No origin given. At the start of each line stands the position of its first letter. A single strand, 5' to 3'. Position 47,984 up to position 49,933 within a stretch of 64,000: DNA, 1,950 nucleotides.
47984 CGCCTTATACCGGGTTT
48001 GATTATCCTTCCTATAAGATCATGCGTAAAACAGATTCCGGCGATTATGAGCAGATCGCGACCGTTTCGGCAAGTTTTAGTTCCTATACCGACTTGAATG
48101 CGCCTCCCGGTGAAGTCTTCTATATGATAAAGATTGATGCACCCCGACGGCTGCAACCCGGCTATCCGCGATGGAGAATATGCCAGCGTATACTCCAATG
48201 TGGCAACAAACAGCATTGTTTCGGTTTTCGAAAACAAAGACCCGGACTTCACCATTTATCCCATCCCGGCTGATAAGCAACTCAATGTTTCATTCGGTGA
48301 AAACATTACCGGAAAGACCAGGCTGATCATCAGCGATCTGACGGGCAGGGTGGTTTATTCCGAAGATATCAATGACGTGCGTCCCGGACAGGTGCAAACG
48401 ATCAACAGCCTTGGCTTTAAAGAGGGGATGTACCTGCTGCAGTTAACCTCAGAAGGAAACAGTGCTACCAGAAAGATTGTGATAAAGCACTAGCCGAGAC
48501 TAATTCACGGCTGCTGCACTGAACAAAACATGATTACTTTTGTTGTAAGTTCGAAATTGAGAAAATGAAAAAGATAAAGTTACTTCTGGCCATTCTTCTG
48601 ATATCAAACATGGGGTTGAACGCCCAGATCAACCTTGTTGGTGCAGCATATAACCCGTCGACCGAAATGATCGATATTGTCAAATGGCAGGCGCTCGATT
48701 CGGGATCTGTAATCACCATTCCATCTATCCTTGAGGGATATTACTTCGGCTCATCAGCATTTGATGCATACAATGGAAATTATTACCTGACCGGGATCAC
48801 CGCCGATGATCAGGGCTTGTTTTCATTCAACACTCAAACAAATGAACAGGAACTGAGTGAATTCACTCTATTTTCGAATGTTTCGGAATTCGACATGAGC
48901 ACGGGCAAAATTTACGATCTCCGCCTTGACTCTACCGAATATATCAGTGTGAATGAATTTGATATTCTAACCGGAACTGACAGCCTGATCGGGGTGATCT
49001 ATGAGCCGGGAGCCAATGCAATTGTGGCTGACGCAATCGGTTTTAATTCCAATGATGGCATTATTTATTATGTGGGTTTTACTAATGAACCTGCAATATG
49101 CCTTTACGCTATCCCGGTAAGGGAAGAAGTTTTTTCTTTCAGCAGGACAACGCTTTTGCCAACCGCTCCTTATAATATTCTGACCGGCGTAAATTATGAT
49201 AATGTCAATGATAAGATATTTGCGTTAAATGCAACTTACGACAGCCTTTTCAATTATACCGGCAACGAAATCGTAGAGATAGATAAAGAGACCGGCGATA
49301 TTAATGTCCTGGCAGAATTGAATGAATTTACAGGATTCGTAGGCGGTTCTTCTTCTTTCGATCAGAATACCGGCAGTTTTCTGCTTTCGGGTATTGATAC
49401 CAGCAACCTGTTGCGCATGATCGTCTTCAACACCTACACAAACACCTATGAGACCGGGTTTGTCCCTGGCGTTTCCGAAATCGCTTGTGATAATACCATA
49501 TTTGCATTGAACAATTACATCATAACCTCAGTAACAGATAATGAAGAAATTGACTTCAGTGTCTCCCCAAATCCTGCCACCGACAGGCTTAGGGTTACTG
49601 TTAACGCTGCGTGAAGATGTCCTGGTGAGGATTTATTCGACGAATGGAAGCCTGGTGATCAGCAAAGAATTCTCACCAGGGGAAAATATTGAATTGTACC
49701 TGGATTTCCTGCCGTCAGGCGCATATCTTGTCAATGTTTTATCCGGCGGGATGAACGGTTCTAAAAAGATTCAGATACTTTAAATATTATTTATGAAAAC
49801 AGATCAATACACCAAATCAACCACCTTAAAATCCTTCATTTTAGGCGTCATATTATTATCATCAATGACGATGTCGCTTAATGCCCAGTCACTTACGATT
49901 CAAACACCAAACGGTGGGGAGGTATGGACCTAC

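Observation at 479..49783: Reading-frame disruptions are confined to three contiguous blocks alternating with clean blocks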

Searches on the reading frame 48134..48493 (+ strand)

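Call 22: search_protein_families(library=pfam, proteins=[window:48134-48493:+], max_evalue=0.01)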
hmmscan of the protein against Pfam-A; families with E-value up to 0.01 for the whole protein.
window:48134-48493:+ (119 aa): 2 families
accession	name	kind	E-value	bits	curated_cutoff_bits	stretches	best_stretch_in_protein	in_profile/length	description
PF18962.6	Por_Secre_tail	-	1.8e-12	47.8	27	1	41-117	1-75/75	Secretion system C-terminal sorting domain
PF11589.14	DUF3244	-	0.0025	18.2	25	1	46-109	27-88/96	Domain of unknown function (DUF3244)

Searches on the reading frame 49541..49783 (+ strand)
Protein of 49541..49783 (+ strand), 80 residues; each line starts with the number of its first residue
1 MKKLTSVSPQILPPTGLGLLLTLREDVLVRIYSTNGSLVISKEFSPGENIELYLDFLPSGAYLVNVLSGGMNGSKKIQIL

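Call 22: search_protein_families(library=pfam, proteins=[window:49541-49783:+], max_evalue=0.01)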
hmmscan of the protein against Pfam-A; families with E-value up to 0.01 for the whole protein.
window:49541-49783:+ (80 aa): 1 family
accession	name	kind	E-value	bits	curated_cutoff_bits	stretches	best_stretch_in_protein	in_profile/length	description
PF18962.6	Por_Secre_tail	-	1.6e-05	25.6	27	1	25-79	20-75/75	Secretion system C-terminal sorting domain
